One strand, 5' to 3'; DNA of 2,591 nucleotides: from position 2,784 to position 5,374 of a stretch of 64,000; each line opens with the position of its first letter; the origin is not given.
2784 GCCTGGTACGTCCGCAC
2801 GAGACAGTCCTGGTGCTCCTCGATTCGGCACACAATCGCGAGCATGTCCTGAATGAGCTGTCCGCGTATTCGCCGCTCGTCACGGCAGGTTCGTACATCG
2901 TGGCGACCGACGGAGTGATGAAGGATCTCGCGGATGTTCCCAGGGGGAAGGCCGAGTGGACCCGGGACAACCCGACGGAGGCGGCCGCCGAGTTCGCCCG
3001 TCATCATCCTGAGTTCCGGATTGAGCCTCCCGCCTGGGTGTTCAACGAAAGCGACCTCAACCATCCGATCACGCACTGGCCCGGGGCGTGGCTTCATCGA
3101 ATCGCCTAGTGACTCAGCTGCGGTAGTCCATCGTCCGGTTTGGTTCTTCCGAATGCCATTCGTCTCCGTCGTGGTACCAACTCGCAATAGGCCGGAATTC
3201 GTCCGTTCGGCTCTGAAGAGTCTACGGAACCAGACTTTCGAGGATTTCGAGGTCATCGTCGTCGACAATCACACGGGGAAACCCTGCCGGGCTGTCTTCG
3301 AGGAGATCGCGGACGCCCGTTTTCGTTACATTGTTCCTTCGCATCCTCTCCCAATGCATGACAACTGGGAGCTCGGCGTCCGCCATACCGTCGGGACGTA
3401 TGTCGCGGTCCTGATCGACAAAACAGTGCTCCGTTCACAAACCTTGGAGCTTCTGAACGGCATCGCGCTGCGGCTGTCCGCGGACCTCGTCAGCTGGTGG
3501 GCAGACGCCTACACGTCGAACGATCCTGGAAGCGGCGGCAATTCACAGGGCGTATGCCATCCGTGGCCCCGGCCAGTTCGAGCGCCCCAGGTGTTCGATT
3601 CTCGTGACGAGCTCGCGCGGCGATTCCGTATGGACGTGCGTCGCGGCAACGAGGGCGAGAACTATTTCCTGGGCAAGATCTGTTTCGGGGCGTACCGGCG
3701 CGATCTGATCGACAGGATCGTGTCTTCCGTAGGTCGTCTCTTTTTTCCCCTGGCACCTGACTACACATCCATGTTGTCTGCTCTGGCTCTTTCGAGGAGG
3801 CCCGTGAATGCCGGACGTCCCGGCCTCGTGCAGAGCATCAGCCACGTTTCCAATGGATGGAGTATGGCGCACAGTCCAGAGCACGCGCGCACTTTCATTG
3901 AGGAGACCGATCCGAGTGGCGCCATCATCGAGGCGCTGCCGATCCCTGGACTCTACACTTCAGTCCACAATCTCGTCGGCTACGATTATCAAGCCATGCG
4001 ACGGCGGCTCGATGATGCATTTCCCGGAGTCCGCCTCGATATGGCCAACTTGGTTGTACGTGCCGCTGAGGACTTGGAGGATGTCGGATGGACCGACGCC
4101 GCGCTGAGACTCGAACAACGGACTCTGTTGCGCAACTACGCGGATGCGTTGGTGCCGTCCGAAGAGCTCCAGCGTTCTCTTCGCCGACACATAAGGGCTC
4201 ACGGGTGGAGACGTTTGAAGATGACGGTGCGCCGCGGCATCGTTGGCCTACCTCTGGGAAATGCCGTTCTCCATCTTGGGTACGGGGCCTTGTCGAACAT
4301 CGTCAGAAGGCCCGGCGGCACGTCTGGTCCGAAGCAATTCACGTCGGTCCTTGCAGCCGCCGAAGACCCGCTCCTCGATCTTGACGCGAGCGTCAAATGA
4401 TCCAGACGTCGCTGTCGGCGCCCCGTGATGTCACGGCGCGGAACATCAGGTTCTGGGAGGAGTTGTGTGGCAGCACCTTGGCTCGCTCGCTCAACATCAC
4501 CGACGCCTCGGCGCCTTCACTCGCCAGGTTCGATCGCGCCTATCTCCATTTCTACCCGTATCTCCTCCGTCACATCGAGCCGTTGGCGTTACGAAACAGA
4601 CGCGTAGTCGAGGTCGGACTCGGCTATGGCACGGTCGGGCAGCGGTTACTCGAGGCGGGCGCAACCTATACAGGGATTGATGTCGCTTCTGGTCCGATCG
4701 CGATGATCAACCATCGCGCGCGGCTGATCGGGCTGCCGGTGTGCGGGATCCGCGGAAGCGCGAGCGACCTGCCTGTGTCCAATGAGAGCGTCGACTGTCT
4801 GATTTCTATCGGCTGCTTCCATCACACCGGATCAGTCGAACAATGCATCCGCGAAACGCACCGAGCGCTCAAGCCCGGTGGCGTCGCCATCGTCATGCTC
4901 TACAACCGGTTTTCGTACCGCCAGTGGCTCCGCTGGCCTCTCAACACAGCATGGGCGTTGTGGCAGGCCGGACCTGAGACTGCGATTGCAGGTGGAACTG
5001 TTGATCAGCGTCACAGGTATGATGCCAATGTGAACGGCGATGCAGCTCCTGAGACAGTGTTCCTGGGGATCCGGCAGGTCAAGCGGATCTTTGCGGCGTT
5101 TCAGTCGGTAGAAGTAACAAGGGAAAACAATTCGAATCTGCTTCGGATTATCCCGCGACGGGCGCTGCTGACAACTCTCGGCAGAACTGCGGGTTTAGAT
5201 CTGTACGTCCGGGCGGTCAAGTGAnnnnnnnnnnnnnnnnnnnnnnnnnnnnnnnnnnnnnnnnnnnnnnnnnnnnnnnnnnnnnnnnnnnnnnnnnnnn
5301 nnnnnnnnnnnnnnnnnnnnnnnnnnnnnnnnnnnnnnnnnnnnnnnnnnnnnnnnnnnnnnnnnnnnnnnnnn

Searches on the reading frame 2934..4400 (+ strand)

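Call 93: search_protein_families(library=pfam, proteins=[window:2934-4400:+])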
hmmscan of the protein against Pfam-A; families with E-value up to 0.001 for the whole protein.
window:2934-4400:+ (488 aa): 2 families
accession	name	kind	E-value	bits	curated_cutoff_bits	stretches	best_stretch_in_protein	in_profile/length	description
PF00535.33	Glycos_transf_2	-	3.1e-14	53.7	23.3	1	78-186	1-111/168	Glycosyl transferase family 2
PF13641.12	Glyco_tranf_2_3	-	0.00016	22.2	27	1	77-187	3-120/230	Glycosyltransferase like family 2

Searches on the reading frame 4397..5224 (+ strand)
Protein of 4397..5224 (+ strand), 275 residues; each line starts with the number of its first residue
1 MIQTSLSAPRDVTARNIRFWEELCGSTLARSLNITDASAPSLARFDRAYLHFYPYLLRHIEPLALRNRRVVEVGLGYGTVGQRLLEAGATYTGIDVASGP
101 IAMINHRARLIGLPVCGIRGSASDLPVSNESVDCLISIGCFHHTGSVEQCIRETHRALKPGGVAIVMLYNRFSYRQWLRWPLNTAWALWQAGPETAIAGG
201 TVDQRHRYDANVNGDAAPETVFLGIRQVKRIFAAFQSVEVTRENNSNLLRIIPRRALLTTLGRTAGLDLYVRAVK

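Call 93: search_protein_families(library=pfam, proteins=[window:4397-5224:+])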
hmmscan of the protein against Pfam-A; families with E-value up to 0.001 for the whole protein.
window:4397-5224:+ (275 aa): 6 families
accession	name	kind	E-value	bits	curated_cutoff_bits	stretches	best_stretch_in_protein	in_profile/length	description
PF08241.18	Methyltransf_11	-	6.3e-17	62.4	21.2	1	71-165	1-94/95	Methyltransferase domain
PF13649.12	Methyltransf_25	-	1e-15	58.6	27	1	70-162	1-97/97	Methyltransferase domain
PF08242.18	Methyltransf_12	-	6.4e-12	46.5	30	1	71-163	1-97/98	Methyltransferase domain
PF13489.12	Methyltransf_23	-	1e-09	38.7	27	1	60-181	13-133/164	Methyltransferase domain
PF13847.12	Methyltransf_31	-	1.5e-07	31.7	27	1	67-170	4-113/145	Methyltransferase domain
PF05175.20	MTS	-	0.00014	22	23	1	56-179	23-151/170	Methyltransferase small domain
